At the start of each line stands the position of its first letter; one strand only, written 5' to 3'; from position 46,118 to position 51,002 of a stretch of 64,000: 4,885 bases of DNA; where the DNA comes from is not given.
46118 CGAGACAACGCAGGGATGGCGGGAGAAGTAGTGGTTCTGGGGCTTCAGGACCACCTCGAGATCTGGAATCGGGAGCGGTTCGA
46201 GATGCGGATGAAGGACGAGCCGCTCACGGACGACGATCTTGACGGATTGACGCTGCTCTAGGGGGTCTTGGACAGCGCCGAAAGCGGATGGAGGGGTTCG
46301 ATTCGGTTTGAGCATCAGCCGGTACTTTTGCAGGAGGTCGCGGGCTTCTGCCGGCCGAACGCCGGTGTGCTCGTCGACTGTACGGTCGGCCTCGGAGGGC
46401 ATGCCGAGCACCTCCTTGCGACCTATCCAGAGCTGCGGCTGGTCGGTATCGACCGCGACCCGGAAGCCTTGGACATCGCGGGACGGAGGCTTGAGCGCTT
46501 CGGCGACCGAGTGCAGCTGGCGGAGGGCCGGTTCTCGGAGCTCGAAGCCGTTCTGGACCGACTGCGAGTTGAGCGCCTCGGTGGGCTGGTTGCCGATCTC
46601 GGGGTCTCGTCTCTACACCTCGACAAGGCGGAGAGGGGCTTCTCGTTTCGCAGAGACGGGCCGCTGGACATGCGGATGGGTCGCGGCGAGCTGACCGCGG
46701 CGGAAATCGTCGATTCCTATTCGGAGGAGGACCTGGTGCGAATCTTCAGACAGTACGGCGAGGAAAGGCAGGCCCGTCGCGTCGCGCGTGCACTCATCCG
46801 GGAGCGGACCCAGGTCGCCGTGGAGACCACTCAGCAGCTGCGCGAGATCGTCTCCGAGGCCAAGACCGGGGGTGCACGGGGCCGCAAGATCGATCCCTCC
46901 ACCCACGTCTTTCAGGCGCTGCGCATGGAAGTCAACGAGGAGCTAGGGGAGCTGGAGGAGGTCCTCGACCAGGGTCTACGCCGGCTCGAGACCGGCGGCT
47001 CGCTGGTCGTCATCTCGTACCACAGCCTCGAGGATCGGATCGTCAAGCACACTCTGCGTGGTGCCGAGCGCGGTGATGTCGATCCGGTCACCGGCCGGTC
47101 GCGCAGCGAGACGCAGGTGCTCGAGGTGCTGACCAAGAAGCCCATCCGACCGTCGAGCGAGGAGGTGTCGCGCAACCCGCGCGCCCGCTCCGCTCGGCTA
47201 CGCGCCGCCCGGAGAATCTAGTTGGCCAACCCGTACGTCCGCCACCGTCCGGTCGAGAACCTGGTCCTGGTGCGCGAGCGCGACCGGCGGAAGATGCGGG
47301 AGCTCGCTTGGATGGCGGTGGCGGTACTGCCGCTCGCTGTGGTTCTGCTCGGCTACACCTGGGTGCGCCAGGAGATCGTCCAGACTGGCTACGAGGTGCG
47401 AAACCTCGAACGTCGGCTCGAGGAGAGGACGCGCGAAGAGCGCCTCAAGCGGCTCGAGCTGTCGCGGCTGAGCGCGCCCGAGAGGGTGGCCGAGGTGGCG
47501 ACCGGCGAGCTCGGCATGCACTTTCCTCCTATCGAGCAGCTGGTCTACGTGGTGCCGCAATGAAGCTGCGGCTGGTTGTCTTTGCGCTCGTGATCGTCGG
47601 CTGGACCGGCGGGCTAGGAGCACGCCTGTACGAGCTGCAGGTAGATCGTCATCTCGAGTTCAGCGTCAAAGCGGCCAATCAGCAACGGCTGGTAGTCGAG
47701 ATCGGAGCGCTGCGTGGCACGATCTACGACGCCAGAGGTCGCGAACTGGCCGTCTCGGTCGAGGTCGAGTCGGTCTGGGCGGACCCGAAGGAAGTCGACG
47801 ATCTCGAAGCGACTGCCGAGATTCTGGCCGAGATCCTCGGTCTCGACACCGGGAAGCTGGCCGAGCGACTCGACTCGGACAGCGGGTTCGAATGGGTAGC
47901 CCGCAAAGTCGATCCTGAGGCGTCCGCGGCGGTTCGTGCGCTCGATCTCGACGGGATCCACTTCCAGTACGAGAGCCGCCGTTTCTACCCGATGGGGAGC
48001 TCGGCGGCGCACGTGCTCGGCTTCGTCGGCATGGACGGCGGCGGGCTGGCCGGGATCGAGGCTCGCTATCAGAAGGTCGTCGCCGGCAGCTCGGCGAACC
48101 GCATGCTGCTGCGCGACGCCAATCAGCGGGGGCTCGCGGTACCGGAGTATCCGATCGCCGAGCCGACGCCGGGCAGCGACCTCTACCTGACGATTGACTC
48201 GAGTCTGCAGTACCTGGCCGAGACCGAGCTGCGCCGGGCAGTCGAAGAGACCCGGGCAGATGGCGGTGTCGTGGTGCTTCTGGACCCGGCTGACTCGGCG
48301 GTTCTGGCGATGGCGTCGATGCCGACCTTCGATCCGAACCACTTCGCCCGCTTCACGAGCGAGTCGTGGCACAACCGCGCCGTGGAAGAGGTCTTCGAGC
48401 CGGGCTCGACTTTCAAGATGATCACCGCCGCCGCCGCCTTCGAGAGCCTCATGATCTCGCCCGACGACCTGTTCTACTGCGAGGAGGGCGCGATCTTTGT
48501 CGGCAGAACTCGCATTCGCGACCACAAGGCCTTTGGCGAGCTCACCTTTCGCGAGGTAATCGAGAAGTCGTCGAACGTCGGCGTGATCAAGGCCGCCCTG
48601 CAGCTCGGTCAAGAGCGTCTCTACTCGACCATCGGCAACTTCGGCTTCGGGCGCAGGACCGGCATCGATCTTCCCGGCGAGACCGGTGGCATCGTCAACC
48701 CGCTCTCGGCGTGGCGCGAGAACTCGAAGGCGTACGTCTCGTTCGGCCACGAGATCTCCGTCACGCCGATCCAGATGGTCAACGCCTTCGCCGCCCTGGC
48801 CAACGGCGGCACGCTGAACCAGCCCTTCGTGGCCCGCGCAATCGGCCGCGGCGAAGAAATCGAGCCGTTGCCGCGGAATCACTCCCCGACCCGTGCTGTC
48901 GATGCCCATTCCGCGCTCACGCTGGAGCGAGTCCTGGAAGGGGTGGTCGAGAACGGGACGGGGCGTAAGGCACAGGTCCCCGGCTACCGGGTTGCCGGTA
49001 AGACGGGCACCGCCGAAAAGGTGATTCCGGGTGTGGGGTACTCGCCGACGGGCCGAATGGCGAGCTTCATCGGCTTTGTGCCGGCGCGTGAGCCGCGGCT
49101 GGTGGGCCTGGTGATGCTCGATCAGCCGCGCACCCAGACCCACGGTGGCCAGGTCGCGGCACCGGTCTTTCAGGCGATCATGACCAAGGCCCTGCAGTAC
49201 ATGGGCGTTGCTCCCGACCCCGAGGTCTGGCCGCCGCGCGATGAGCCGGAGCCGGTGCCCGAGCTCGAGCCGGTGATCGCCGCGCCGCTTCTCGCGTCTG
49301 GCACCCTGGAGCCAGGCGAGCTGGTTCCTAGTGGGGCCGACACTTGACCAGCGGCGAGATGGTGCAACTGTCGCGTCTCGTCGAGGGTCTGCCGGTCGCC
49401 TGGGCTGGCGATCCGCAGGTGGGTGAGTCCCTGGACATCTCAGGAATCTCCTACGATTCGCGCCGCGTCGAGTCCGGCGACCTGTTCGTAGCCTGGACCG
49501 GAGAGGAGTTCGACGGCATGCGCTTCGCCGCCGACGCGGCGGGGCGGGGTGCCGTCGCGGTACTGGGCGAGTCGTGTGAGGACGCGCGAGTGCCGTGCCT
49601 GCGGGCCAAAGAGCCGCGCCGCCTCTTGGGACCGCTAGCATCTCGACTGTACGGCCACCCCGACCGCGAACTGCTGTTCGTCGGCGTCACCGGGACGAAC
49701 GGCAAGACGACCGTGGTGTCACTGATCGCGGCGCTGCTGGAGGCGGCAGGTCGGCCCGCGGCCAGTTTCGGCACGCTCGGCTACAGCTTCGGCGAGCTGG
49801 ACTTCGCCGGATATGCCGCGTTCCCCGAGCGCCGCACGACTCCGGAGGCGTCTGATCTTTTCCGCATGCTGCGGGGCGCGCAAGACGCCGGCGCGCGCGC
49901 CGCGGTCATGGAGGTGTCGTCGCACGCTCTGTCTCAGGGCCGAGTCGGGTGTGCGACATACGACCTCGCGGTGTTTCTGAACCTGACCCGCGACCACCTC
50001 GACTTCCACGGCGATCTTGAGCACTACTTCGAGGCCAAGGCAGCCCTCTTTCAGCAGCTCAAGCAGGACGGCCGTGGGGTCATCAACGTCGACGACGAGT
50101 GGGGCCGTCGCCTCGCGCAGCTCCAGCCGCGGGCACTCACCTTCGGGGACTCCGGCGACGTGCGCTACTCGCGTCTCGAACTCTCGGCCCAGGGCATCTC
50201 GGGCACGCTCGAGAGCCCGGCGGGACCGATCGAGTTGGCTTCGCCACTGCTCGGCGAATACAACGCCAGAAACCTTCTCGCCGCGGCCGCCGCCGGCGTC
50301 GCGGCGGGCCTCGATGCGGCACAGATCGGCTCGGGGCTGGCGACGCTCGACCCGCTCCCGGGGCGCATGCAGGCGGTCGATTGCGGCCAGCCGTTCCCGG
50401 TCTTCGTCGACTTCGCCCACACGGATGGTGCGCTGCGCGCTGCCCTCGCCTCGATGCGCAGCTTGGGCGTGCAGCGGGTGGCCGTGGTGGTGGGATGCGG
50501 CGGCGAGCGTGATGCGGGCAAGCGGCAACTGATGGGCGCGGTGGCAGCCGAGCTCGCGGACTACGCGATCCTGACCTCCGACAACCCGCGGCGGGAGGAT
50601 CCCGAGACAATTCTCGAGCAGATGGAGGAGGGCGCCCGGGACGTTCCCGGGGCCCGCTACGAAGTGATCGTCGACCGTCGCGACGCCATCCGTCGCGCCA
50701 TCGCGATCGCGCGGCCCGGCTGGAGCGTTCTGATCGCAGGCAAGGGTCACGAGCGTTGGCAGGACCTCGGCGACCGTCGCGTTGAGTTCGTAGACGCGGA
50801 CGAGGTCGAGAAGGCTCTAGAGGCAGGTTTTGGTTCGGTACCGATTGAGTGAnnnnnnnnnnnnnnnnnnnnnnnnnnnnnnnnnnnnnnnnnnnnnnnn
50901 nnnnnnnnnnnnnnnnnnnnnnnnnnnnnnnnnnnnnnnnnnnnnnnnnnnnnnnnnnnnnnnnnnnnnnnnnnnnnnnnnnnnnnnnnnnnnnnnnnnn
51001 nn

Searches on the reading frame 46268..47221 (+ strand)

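Call 9: search_protein_families(library=pfam, proteins=[window:46268-47221:+], max_evalue=0.001)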
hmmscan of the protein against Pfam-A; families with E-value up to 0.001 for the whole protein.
window:46268-47221:+ (317 aa): 2 families
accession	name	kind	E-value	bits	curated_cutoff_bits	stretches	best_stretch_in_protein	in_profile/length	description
PF01795.25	Methyltransf_5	-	1.7e-104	350.1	27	1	14-316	2-308/309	MraW methylase family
PF13649.12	Methyltransf_25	-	6.7e-05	23.9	27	1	36-93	2-59/97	Methyltransferase domain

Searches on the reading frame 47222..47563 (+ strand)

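Call 9: search_protein_families(library=pfam, proteins=[window:47222-47563:+], max_evalue=0.001)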
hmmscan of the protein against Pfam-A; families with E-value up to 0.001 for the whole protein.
window:47222-47563:+ (113 aa): 1 family
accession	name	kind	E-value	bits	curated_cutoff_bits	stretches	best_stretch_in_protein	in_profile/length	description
PF04999.18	FtsL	-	0.00062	20.2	22.9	1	30-110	18-95/97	Cell division protein FtsL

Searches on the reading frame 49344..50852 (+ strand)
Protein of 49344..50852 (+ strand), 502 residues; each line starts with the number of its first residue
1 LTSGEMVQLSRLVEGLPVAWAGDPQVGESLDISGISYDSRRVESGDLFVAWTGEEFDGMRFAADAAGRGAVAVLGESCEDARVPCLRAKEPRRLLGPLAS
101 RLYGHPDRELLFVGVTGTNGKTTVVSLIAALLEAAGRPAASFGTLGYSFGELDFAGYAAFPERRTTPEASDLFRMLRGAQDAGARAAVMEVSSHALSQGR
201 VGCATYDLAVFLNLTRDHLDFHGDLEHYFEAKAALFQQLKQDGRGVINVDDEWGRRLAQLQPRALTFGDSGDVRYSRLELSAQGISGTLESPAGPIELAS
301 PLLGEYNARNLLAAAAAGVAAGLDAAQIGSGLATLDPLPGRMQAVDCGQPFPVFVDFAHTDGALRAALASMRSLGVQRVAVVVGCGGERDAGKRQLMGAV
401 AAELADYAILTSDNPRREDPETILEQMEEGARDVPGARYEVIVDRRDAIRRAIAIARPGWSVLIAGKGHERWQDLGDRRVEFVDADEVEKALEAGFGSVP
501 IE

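Call 9: search_protein_families(library=pfam, proteins=[window:49344-50852:+], max_evalue=0.001)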
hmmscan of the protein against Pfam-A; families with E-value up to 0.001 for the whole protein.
window:49344-50852:+ (502 aa): 3 families
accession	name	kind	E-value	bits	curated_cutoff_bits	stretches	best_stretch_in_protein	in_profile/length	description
PF08245.18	Mur_ligase_M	-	1.4e-50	172.5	24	1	115-317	1-199/200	Mur ligase middle domain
PF02875.26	Mur_ligase_C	-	2.7e-31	109.5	28.4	1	340-468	1-127/127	Mur ligase, glutamate ligase domain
PF01225.30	Mur_ligase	-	2.1e-08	34.9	21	1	32-79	2-54/95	Mur ligase family, catalytic domain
